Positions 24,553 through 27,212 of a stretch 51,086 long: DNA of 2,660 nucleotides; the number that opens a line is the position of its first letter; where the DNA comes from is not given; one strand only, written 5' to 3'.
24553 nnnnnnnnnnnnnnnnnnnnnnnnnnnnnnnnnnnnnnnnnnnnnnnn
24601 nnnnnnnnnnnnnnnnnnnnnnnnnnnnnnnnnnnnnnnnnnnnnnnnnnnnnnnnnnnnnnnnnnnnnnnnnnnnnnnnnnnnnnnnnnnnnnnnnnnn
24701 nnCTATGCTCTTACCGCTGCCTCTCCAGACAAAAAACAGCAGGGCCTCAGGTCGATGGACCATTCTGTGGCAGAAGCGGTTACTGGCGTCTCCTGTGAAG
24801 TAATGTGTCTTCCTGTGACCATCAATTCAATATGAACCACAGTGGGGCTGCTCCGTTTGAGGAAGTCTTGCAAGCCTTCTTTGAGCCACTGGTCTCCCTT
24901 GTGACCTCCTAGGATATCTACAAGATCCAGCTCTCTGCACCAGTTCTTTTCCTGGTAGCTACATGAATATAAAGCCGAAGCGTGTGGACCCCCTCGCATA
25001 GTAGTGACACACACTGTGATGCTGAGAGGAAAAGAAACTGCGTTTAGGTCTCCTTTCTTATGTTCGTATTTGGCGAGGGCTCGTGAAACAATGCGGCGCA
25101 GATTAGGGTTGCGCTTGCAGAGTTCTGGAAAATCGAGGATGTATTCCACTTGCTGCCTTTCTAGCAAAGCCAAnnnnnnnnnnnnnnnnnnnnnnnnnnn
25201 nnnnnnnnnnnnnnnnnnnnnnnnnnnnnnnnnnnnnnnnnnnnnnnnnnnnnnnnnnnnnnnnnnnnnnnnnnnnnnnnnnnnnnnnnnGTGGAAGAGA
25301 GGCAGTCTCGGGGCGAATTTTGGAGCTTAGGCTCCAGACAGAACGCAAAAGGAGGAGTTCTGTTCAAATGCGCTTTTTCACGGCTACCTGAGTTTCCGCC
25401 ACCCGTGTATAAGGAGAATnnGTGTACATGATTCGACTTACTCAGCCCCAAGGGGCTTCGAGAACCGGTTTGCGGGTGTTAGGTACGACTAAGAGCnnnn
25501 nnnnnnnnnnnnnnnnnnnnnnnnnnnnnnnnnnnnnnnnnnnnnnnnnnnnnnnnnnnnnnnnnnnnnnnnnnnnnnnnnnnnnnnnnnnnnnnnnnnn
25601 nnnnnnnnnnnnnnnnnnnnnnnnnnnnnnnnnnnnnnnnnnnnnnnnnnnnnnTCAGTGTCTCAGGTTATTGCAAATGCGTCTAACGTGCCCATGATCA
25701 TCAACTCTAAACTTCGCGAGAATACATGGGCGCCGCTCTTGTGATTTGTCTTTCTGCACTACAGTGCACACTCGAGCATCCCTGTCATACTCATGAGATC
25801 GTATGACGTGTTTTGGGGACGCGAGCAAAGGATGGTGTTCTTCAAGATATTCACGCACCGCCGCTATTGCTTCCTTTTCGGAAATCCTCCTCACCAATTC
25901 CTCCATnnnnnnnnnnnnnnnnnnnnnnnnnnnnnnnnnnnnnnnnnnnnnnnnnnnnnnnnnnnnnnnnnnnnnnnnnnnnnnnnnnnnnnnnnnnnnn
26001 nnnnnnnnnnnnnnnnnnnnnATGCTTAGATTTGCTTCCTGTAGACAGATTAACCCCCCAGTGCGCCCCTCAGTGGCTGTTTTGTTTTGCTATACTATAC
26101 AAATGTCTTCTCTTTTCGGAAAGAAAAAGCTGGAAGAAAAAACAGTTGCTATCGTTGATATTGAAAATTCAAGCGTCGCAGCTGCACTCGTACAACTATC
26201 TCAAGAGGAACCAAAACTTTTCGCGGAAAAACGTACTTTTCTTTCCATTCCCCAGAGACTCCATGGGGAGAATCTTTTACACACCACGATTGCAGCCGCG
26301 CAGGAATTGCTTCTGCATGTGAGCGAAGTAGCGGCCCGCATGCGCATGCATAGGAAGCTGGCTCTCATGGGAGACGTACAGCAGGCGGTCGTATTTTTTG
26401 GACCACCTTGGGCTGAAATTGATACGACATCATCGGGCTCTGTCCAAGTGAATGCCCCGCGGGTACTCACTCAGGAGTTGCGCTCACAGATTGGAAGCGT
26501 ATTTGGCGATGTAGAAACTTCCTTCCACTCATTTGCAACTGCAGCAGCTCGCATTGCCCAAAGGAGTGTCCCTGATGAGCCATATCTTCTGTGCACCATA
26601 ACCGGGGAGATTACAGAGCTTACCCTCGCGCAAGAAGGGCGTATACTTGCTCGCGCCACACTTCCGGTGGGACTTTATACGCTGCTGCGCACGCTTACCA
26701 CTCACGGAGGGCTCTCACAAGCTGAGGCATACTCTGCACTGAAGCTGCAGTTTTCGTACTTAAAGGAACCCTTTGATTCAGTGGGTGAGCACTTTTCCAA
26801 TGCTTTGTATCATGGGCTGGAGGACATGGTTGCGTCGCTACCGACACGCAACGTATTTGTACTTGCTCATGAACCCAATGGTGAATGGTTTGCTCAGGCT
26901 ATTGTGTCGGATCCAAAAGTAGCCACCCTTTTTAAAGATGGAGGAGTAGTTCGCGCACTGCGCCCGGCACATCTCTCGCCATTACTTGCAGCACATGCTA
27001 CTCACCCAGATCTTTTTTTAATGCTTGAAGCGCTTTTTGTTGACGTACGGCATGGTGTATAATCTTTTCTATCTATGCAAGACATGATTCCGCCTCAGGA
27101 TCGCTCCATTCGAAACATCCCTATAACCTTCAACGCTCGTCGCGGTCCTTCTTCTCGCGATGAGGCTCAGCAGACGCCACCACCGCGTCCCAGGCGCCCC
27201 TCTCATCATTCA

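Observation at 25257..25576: Stand-alone ~285-nt structured RNA with its own promoter and terminator, family unrecognised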

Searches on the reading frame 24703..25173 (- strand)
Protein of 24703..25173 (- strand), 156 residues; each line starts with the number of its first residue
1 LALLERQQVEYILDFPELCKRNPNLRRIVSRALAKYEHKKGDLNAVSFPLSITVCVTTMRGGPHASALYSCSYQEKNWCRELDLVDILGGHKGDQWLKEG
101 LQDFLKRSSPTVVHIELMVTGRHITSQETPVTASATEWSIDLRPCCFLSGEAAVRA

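Call 9: search_protein_families(library=pfam, proteins=[window:24703-25173:-], max_evalue=0.01)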
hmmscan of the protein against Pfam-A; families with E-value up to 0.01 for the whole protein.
window:24703-25173:- (156 aa): 0 families

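Call 26: search_protein_families(library=phrogs, proteins=[window:24703-25173:-], max_evalue=0.1)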
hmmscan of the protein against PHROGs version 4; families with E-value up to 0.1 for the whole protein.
window:24703-25173:- (156 aa): 0 families

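Call 27: search_protein_families(library=padloc, proteins=[window:24703-25173:-], max_evalue=0.1)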
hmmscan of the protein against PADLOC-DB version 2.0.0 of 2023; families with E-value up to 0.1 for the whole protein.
window:24703-25173:- (156 aa): 0 families

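Call 30: find_related_loci(query=window:24703-25173:-, collection=viral_contigs, flank=5000)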
Query window:24703-25173:- (156 aa) in viral_contigs; peptide patterns used: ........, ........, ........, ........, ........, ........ (x = any residue, [..] = any of these).
1 stretches matched a pattern, but none encodes a relative of the query by tblastn (E <= 1e-3).

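Call 34: search_protein_families(library=ncbifam, proteins=[window:24703-25173:-], max_evalue=1)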
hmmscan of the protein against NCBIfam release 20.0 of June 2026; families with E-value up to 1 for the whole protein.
window:24703-25173:- (156 aa): 0 families

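Call 37: search_protein_representatives(protein=window:24703-25173:-)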
Query: 156 residues. Proteins with E-value up to 0.001 (for the whole library): 2; up to 1e-10: 1; up to 1e-30: 1. The best 2 are listed.
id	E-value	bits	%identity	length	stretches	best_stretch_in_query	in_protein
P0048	1.5e-101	352.7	99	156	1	1-156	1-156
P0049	8.0e-04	35.3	40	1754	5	42-77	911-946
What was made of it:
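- Tried and rejected: The 156-aa ORF matched only itself among 1.84 billion representatives (call 37).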

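Call 64: predict_structure(protein=window:24703-25173:-)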
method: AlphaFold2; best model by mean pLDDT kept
length: 156 residues; sequences in the alignment: 1
mean_pLDDT: 45.3   pTM: 0.45
mean pLDDT of the five models: 45.3, 43.9, 37.8, 36.3, 34.9
residues with pLDDT >= 90: 0; 70-90: 0; 50-70: 76; < 50: 80
segments of 3 or more residues with pLDDT < 50: 1-12, 23-25, 39-41, 43-47, 59-75, 109-113, 122-156
pLDDT, mean of each block of 10 residues (from residue 1): 34 51 51 54 47 56 34 48 57 57 55 51 34 27 34 28
secondary structure, 60 per line:
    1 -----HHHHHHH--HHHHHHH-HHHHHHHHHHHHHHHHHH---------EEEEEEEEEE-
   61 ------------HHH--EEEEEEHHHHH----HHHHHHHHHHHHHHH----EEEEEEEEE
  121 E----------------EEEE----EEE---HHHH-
elements in order: H6-12 H15-21 H23-40 E50-59 E78-83 H84-88 H93-107 E112-121 E138-141 E146-148 H152-155

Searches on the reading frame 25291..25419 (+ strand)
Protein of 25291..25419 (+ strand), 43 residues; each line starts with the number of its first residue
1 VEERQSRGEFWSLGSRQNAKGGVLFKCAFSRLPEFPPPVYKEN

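Call 78: search_protein_families(library=pfam, proteins=[window:25291-25419:+], max_evalue=10)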
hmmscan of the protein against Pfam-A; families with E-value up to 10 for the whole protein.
seq(43 aa): 0 families

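Call 79: search_solved_structures(query=window:25291-25419:+, max_evalue=10)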
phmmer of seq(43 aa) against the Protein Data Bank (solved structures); distinct sequences matched with E-value up to 10: 0.

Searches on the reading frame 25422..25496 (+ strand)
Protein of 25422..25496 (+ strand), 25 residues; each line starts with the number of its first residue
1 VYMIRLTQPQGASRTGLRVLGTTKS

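Call 34: search_protein_families(library=ncbifam, proteins=[window:25422-25496:+], max_evalue=1)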
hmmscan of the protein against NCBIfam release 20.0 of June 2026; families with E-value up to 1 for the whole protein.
seq(25 aa): 0 families

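Call 78: search_protein_families(library=pfam, proteins=[window:25422-25496:+, window:25428-25496:+], max_evalue=10)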
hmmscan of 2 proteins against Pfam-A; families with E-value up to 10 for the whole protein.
seq(25 aa): 0 families

seq(23 aa): 0 families

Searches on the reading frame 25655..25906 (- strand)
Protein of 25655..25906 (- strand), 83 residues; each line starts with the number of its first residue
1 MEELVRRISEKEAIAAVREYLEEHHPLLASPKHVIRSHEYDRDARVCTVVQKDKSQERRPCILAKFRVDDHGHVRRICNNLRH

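Call 9: search_protein_families(library=pfam, proteins=[window:25655-25906:-], max_evalue=0.01)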
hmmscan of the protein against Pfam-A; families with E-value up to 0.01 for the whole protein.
window:25655-25906:- (83 aa): 0 families

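Call 26: search_protein_families(library=phrogs, proteins=[window:25655-25906:-], max_evalue=0.1)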
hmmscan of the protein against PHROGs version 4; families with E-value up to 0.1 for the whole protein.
window:25655-25906:- (83 aa): 0 families

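Call 27: search_protein_families(library=padloc, proteins=[window:25655-25906:-], max_evalue=0.1)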
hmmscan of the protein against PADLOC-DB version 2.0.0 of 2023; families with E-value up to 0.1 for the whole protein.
window:25655-25906:- (83 aa): 0 families

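Call 29: find_related_loci(query=window:25655-25906:-, collection=viral_contigs, flank=5000)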
Query window:25655-25906:- (83 aa) in viral_contigs; peptide patterns used: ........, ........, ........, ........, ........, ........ (x = any residue, [..] = any of these).
10 stretches matched a pattern, but none encodes a relative of the query by tblastn (E <= 1e-3).
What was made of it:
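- Tried and rejected: Both were negative in the viral collection (calls 29, 30) and in Pfam, PHROGs, PADLOC and NCBIfam (calls 9, 26, 27, 34).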

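Call 32: find_homologous_proteins(query=window:25655-25906:-, max_evalue=0.001)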
Query window:25655-25906:-: 1 candidates shared short words with the query, none scored E <= 0.001.
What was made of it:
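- Tried and rejected: The 83-aa ORF had no hit (call 32).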

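Call 34: search_protein_families(library=ncbifam, proteins=[window:25655-25906:-], max_evalue=1)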
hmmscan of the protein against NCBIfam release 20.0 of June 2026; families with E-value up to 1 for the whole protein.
window:25655-25906:- (83 aa): 0 families

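Call 65: predict_structure(protein=window:25655-25906:-)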
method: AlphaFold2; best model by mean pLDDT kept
length: 83 residues; sequences in the alignment: 1
mean_pLDDT: 79.7   pTM: 0.69
mean pLDDT of the five models: 79.7, 79.4, 79.2, 77.5, 75.5
residues with pLDDT >= 90: 28; 70-90: 35; 50-70: 15; < 50: 5
segments of 3 or more residues with pLDDT < 50: 81-83
pLDDT, mean of each block of 10 residues (from residue 1): 68 92 88 86 84 63 88 79 46
secondary structure, 60 per line:
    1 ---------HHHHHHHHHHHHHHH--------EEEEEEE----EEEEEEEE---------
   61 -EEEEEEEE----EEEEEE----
elements in order: H10-24 E33-39 E44-51 E62-69 E74-79

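Call 67: fold_search(model_id=the predicted structure, library=pdb)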
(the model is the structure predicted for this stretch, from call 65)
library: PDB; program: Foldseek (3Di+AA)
matches with E <= 10: 480; with E <= 0.001: 0
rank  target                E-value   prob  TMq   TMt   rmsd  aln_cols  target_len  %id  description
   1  9ut6_B                1.9e-01  0.28  0.33  0.08  13.6        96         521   12  The helicase module of the helicase-primase complex from HHV1 bound with ssDNA and pritelivir (released 2026-04-08)
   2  9ut1_B                1.9e-01  0.28  0.33  0.05  13.4       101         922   12  The helicase-primase complex from HHV1 bound with ssDNA and amenamevir (released 2026-04-08)
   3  9ycv_C                2.1e-01  0.30  0.31  0.05  12.1        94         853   13  HSV Helicase-primase complex bound to amenamevir (released 2025-12-31)
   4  5boi                  2.3e-01  0.93  0.54  0.22   4.1        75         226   20  Bacillus megaterium YpeB C-terminal domain (released 2015-08-12)
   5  9ut3_B                3.1e-01  0.23  0.35  0.09   5.7        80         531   12  The helicase module of the helicase-primase complex from HHV1 bound with ssDNA and amenamevir (released 2026-04-08)
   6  8t9d_L                3.7e-01  0.13  0.28  0.07  11.1        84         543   14  CryoEM structure of TR-TRAP (released 2024-07-03)
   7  9ycp_C                4.2e-01  0.20  0.31  0.05  12.0        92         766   13  HSV Helicase-primase complex bound to IM-250 (released 2025-12-31)
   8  4b9q_D                4.5e-01  0.15  0.27  0.05  11.5        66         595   18  Open conformation of ATP-bound Hsp70 homolog DnaK (released 2012-11-14)
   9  7pkn_N                4.8e-01  0.28  0.34  0.12   7.6        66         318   14  Structure of the human CCAN deltaCT complex (released 2022-04-27)
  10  7aex                  5.1e-01  0.25  0.32  0.12   5.8        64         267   11  NRD-HEPN domains (N-terminal truncation) of Escherichia coli RnlA endoribonuclease (released 2021-06-09)
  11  8tz0_C                5.4e-01  0.23  0.38  0.23   9.2        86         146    9  Structure of a bacterial E1-E2-Ubl complex (form 1) (released 2024-06-12)
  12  8tyz_C                6.5e-01  0.23  0.34  0.22   8.6        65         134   12  Structure of a bacterial E1-E2-Ubl complex (form 2) (released 2024-06-12)
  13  6eqt_B                6.5e-01  0.23  0.40  0.20   6.5        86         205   13  CRYSTAL STRUCTURE OF THE HUMAN KINETOCHORE PROTEIN CENP-N (released 2018-01-17)
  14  9nn2_B                7.0e-01  0.15  0.31  0.04  12.2       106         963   11  Composite structure of HSV-1 helicase-primase in complex with a forked DNA and amenamevir (released 2025-11-19)
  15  4b9q_B                7.4e-01  0.16  0.26  0.05   5.3        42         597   19  Open conformation of ATP-bound Hsp70 homolog DnaK (released 2012-11-14)
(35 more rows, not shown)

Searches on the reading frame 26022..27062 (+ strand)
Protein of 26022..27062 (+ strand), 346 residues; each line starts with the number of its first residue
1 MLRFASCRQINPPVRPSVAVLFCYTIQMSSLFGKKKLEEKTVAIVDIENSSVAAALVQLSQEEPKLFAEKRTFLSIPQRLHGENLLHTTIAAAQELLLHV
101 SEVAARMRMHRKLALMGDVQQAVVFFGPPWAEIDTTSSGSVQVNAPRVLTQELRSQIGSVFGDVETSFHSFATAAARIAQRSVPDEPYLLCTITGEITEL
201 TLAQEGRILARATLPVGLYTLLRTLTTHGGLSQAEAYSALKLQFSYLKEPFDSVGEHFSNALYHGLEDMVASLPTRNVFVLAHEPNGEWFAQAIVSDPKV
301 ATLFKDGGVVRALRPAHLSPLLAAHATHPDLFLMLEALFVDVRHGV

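Call 9: search_protein_families(library=pfam, proteins=[window:26022-27062:+], max_evalue=0.01)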
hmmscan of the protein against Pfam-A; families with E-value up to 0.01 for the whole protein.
window:26022-27062:+ (346 aa): 0 families

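Call 19: find_homologous_proteins(query=window:26022-27062:+, max_evalue=0.00001)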
Query window:26022-27062:+ (346 aa): 47 proteins with E <= 0.00001 among 8000 candidates.
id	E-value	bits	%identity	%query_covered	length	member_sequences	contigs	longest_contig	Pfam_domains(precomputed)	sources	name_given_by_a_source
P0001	3.2e-223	758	100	100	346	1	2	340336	-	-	-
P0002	2.1e-78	282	47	89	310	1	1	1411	-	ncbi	-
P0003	8.4e-74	267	44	89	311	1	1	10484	-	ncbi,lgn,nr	ncbi:MAG: hypothetical protein JWO43_241 [Candidatus Adlerbacteria bacterium]|nr:hypothetical protei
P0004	2.7e-70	255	43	90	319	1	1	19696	-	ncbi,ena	-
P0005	2.1e-67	246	44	87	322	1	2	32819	-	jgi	jgi:hypothetical protein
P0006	2.9e-67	245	43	93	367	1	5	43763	-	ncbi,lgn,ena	-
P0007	9.0e-67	244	44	91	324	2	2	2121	-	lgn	-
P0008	2.1e-63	232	41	90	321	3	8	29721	-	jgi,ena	-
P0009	2.9e-62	229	43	87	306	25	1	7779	-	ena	-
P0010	3.0e-62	229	42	91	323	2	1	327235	-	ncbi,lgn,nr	ncbi:MAG TPA: hypothetical protein VHD31_02645 [Candidatus Paceibacterota bacterium]|nr:hypothetical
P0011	3.8e-62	228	41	91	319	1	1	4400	-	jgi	jgi:hypothetical protein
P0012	5.1e-62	228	43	90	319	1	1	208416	-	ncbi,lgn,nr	ncbi:MAG TPA: hypothetical protein VHD55_03740 [Candidatus Paceibacterota bacterium]|nr:hypothetical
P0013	1.5e-61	226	41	90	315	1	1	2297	-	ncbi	-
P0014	3.3e-61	225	43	91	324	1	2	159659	-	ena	-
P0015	1.1e-60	224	42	90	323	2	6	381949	-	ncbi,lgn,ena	-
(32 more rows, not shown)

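Call 20: find_encoding_contigs(protein=P0003, flank=6000, max_places=3)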
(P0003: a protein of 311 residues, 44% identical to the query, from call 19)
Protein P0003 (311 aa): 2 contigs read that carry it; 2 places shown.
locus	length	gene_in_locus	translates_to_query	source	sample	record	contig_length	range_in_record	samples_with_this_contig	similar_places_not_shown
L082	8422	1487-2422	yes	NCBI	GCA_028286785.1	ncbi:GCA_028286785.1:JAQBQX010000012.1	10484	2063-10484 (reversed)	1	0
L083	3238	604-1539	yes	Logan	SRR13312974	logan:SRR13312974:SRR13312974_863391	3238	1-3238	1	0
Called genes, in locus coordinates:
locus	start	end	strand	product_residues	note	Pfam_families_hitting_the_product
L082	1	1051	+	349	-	PF01411:tRNA-synt_2c, PF07973:tRNA_SAD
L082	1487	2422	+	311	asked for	-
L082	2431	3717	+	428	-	PF21110:GlxA (faint)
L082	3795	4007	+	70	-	PF01176:eIF-1a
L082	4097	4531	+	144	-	PF00416:Ribosomal_S13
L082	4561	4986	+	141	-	PF00411:Ribosomal_S11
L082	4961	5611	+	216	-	PF00163:Ribosomal_S4, PF01479:S4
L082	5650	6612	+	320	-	PF01193:RNA_pol_L, PF01000:RNA_pol_A_bac, PF03118:RNA_pol_A_CTD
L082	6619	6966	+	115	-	PF01196:Ribosomal_L17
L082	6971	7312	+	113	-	PF00572:Ribosomal_L13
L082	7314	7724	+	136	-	PF00380:Ribosomal_S9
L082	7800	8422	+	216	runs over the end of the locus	-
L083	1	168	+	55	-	?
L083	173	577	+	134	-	-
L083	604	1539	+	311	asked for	-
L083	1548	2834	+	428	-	PF21110:GlxA (faint)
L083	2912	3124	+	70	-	PF01176:eIF-1a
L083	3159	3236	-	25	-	?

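Call 21: find_encoding_contigs(protein=P0004, flank=6000, max_places=3)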
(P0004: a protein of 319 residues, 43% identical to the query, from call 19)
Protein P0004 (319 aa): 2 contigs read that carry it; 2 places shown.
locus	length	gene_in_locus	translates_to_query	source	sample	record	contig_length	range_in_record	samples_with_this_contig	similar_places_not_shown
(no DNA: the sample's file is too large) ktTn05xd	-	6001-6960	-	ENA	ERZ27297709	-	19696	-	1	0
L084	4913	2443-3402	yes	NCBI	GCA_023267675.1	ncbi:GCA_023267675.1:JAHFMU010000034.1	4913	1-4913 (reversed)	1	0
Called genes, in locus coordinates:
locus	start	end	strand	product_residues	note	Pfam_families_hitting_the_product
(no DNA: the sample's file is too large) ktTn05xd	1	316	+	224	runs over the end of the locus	PF03167:UDG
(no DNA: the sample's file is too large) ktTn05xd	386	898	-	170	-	-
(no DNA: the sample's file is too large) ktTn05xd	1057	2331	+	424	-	PF00675:Peptidase_M16, PF05193:Peptidase_M16_C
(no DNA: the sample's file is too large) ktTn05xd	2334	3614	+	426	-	PF00675:Peptidase_M16 (weak), PF05193:Peptidase_M16_C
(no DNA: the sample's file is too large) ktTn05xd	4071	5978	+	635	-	PF01411:tRNA-synt_2c, PF07973:tRNA_SAD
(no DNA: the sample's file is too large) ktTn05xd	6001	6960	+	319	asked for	-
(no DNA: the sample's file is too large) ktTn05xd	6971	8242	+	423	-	-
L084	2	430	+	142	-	?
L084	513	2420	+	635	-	PF01411:tRNA-synt_2c, PF07973:tRNA_SAD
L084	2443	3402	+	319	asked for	-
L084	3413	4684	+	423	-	-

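Call 22: find_encoding_contigs(protein=P0006, flank=6000, max_places=3)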
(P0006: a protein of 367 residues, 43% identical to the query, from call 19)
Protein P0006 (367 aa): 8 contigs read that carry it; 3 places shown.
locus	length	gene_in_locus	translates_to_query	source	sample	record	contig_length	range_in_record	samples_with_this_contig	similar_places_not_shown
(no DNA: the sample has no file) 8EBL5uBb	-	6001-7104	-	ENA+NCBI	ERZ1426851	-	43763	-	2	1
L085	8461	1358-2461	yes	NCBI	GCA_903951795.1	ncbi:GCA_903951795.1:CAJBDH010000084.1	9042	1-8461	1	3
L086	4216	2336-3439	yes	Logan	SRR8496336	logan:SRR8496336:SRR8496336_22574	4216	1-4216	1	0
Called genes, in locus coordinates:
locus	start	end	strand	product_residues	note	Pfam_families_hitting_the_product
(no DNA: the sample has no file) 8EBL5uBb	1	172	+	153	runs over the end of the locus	PF13563:2_5_RNA_ligase2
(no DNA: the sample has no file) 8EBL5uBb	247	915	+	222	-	PF03167:UDG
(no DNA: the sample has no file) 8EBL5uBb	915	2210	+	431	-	PF00675:Peptidase_M16, PF05193:Peptidase_M16_C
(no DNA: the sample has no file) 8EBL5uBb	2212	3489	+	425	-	PF00675:Peptidase_M16, PF05193:Peptidase_M16_C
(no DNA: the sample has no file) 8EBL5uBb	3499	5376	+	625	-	PF01411:tRNA-synt_2c, PF07973:tRNA_SAD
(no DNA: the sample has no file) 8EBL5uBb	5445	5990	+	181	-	PF18931:DUF5680 (faint)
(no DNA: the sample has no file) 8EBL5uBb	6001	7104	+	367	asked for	-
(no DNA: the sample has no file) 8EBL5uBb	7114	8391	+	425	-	PF21110:GlxA (weak)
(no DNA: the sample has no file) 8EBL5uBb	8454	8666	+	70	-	PF01176:eIF-1a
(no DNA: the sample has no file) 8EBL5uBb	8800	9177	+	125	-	PF00416:Ribosomal_S13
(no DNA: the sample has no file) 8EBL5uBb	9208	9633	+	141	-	PF00411:Ribosomal_S11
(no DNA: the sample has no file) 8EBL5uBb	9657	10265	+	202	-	PF00163:Ribosomal_S4, PF01479:S4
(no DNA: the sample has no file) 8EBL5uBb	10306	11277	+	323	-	PF01193:RNA_pol_L, PF01000:RNA_pol_A_bac, PF03118:RNA_pol_A_CTD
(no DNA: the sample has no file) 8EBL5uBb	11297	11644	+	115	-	PF01196:Ribosomal_L17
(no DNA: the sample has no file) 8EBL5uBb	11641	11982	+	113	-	PF00572:Ribosomal_L13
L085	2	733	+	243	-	?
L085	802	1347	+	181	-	PF18931:DUF5680 (faint)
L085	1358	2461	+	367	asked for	-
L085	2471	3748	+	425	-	PF21110:GlxA (weak)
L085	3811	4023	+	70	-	PF01176:eIF-1a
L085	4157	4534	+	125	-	PF00416:Ribosomal_S13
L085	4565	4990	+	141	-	PF00411:Ribosomal_S11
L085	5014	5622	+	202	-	PF00163:Ribosomal_S4, PF01479:S4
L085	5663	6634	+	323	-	PF01193:RNA_pol_L, PF01000:RNA_pol_A_bac, PF03118:RNA_pol_A_CTD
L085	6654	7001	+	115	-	PF01196:Ribosomal_L17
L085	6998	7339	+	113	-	PF00572:Ribosomal_L13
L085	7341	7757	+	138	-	PF00380:Ribosomal_S9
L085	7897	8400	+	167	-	-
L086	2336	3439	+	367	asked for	-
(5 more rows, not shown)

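Call 26: search_protein_families(library=phrogs, proteins=[window:26022-27062:+], max_evalue=0.1)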
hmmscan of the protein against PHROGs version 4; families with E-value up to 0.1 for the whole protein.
window:26022-27062:+ (346 aa): 0 families

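Call 27: search_protein_families(library=padloc, proteins=[window:26022-27062:+], max_evalue=0.1)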
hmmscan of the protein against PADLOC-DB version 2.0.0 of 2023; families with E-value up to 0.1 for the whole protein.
window:26022-27062:+ (346 aa): 0 families

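Call 34: search_protein_families(library=ncbifam, proteins=[window:26022-27062:+], max_evalue=1)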
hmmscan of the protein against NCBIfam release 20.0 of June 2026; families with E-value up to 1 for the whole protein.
window:26022-27062:+ (346 aa): 1 family
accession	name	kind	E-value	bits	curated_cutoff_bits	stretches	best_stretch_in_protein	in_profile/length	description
TIGR03706.1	exo_poly_only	exception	0.039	13.2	307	0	181-236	120-175/300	exopolyphosphatase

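Call 99: search_protein_families(library=pfam, proteins=[L083:173-577:+, L085:802-1347:+], max_evalue=0.01)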
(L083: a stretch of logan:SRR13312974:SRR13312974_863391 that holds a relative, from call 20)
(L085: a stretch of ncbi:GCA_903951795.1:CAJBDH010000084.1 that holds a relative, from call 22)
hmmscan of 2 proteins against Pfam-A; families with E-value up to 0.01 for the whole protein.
L083:173-577:+ (134 aa): 0 families

L085:802-1347:+ (181 aa): 1 family
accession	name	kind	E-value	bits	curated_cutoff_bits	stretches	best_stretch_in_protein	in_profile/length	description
PF18931.5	DUF5680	-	6.9e-06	26.8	25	1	89-169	22-104/104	Domain of unknown function (DUF5680)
